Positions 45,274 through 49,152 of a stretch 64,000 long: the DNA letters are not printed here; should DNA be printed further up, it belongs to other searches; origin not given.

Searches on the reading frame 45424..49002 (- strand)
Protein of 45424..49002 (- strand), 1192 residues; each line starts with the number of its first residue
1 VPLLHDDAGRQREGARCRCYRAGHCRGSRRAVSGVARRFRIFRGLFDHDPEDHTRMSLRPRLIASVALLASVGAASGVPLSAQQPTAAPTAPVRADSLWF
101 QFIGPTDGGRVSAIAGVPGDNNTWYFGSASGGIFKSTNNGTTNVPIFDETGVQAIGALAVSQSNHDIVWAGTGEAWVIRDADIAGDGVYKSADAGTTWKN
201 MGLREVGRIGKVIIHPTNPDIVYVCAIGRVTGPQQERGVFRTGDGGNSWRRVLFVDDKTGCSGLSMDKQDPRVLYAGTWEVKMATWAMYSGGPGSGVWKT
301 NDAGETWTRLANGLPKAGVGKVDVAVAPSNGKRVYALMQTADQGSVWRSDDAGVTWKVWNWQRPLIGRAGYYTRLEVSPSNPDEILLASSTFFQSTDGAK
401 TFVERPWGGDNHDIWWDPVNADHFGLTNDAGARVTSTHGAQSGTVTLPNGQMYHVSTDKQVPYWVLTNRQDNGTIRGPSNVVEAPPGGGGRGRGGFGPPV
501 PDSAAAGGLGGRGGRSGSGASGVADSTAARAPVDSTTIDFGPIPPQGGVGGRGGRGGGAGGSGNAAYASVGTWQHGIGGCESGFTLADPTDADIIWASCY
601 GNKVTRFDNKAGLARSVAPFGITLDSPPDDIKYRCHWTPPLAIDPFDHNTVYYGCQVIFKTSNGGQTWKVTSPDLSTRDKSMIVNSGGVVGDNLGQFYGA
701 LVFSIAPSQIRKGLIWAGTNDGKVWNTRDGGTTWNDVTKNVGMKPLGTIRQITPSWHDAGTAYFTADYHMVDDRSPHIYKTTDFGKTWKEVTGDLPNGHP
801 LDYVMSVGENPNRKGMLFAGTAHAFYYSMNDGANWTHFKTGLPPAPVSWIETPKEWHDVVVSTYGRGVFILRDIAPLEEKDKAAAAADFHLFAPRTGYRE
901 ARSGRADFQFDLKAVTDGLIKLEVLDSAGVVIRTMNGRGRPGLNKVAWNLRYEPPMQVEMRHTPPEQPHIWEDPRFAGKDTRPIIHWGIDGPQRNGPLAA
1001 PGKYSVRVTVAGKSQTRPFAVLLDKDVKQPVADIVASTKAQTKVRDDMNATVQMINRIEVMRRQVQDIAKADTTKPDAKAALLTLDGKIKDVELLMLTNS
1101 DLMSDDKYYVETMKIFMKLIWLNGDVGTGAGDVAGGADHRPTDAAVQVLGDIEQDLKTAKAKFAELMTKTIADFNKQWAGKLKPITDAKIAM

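Call 17: search_protein_families(library=pfam, proteins=[window:45424-49002:-])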
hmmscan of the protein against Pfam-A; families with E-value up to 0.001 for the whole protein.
window:45424-49002:- (1192 aa): 1 family
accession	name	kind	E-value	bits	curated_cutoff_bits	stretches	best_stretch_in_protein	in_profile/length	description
PF15902.12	Sortilin-Vps10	-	7.6e-25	88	33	3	723-841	2-115/446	Sortilin, neurotensin receptor 3,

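Call 61: find_homologous_proteins(query=window:45424-49002:-, max_evalue=1e-100)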
Query window:45424-49002:- (1192 aa): 7829 proteins with E <= 1e-100 among 8000 candidates; the best 120 are listed.
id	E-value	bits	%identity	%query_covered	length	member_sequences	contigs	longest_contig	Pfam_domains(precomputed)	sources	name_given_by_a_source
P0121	0.0e+0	2654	100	95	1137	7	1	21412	PF15902.13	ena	-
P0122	0.0e+0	2608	98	95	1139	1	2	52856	PF15902.13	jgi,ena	-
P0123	0.0e+0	2158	80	95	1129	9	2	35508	PF15902.13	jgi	jgi:photosystem II stability/assembly factor-like uncharacterized protein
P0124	0.0e+0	1989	75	92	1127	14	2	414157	PF02012.27,PF15902.13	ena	-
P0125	0.0e+0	1972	73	95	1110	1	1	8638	PF25852.1,PF02012.27,PF15902.13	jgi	jgi:photosystem II stability/assembly factor-like uncharacterized protein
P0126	0.0e+0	1972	74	55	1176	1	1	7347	PF02012.27,PF15902.13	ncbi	-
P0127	0.0e+0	1907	73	55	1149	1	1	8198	PF02012.27,PF15902.13,PF13088.13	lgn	-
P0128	0.0e+0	1904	71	93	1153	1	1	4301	PF14870.13,PF02012.27,PF15902.13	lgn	-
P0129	0.0e+0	1549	64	52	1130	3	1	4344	PF02012.27,PF15902.13,PF13088.13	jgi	jgi:photosystem II stability/assembly factor-like uncharacterized protein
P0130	0.0e+0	1545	58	95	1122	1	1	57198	PF25852.1,PF02012.27,PF15902.13,PF13088.13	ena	-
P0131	0.0e+0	1544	62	35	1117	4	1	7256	PF15902.13,PF13088.13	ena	-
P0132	0.0e+0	1542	63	52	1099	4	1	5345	PF15902.13,PF13088.13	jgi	jgi:hypothetical protein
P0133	0.0e+0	1539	62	51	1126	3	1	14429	PF25852.1,PF14870.13,PF02012.27,PF15902.13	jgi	jgi:photosystem II stability/assembly factor-like uncharacterized protein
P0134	0.0e+0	1538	58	95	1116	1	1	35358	PF25852.1,PF02012.27,PF15902.13,PF13088.13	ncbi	ncbi:MAG TPA: hypothetical protein VH539_08170 [Gemmatimonadaceae bacterium]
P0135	0.0e+0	1537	58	95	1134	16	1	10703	PF02012.27,PF15902.13,PF13088.13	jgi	-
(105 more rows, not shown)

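Call 62: find_encoding_contigs(protein=P0123, flank=10000, max_places=2)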
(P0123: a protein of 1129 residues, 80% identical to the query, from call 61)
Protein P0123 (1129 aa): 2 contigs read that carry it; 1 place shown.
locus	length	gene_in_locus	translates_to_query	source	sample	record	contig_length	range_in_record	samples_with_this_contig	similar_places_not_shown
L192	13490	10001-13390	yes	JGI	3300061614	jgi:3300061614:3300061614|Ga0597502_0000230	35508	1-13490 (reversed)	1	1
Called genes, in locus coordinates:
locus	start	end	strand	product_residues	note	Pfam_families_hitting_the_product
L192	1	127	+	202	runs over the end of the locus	-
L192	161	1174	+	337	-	PF00180:Iso_dh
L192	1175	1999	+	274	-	PF00149:Metallophos, PF12850:Metallophos_2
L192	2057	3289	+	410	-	PF02771:Acyl-CoA_dh_N, PF02770:Acyl-CoA_dh_M, PF00441:Acyl-CoA_dh_1, PF08028:Acyl-CoA_dh_2 (weak)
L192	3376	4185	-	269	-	PF00106:adh_short, PF08659:KR, PF13561:adh_short_C2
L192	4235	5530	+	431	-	PF04116:FA_hydroxylase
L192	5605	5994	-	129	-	-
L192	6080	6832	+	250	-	PF01012:ETF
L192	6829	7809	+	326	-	PF01012:ETF, PF00766:ETF_alpha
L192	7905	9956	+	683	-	PF13237:Fer4_10 (weak), PF13534:Fer4_17 (faint), PF13183:Fer4_8, PF13187:Fer4_9, PF13484:Fer4_16 (faint), PF02754:CCG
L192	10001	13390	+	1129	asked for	PF15902:Sortilin-Vps10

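Call 63: find_encoding_contigs(protein=P0124, flank=10000, max_places=2)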
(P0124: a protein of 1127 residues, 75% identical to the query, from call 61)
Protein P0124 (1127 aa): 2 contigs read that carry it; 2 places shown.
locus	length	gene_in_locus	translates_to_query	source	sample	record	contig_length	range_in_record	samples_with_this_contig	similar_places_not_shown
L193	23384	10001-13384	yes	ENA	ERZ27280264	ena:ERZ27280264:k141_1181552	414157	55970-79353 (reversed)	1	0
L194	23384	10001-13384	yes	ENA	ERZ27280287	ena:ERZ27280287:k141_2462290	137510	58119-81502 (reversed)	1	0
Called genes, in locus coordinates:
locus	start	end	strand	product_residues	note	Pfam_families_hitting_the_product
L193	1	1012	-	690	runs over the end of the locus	PF02554:CstA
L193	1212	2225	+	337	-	PF00180:Iso_dh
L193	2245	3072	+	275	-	PF00149:Metallophos, PF12850:Metallophos_2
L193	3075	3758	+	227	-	PF10263:SprT-like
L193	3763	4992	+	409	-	PF02771:Acyl-CoA_dh_N, PF02770:Acyl-CoA_dh_M, PF00441:Acyl-CoA_dh_1, PF08028:Acyl-CoA_dh_2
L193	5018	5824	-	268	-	PF00106:adh_short, PF08659:KR, PF13561:adh_short_C2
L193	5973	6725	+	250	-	PF01012:ETF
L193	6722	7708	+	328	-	PF01012:ETF, PF00766:ETF_alpha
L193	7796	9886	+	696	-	PF13534:Fer4_17 (faint), PF12838:Fer4_7 (faint), PF13183:Fer4_8 (faint), PF13187:Fer4_9, PF13237:Fer4_10 (weak), PF13484:Fer4_16 (faint), PF02754:CCG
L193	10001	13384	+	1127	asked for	PF02012:BNR (faint), PF15902:Sortilin-Vps10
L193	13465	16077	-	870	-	PF00930:DPPIV_N, PF00326:Peptidase_S9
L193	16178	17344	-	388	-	PF01960:ArgJ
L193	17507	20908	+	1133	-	PF00930:DPPIV_N (faint), PF26550:Tricorn_2nd, PF07676:PD40, PF26549:Tricorn_N, PF07969:Amidohydro_3 (faint), PF01979:Amidohydro_1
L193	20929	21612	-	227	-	PF13489:Methyltransf_23, PF10294:Methyltransf_16 (weak), PF08241:Methyltransf_11 (weak), PF08242:Methyltransf_12 (weak), PF13649:Methyltransf_25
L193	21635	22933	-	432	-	PF03453:MoeA_N, PF00994:MoCF_biosynth, PF03454:MoeA_C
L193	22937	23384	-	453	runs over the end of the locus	PF02113:Peptidase_S13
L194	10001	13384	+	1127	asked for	PF02012:BNR (faint), PF15902:Sortilin-Vps10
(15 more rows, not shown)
